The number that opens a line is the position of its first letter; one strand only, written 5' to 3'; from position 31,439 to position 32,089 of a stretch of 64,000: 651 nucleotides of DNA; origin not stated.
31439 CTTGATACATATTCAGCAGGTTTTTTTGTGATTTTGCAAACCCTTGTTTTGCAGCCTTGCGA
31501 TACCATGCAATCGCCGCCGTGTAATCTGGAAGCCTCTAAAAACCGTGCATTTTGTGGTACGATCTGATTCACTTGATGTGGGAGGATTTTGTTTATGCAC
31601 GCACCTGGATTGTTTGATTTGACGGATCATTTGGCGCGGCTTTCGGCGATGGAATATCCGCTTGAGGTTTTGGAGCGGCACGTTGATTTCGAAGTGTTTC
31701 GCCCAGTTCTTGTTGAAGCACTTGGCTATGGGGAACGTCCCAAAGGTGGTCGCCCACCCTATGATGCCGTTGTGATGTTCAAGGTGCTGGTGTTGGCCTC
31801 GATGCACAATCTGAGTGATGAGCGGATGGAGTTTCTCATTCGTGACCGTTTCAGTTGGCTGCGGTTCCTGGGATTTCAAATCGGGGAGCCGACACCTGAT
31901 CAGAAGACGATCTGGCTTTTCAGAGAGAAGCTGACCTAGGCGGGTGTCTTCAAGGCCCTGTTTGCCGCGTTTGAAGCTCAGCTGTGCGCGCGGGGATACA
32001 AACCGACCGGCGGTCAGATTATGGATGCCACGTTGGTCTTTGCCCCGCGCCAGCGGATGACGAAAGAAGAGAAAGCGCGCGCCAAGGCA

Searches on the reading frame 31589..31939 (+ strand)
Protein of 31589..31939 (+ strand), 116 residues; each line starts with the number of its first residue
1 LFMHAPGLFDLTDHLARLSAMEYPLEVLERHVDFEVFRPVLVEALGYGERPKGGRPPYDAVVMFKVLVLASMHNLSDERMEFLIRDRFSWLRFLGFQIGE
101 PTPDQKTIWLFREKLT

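Call 70: search_protein_families(library=pfam, proteins=[window:31589-31939:+], max_evalue=0.001)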
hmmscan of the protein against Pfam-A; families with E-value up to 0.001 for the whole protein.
window:31589-31939:+ (116 aa): 1 family
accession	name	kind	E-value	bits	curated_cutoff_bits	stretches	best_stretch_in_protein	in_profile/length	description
PF05598.16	DUF772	-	3.2e-19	69.1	23.1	1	54-115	1-64/74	Transposase domain (DUF772)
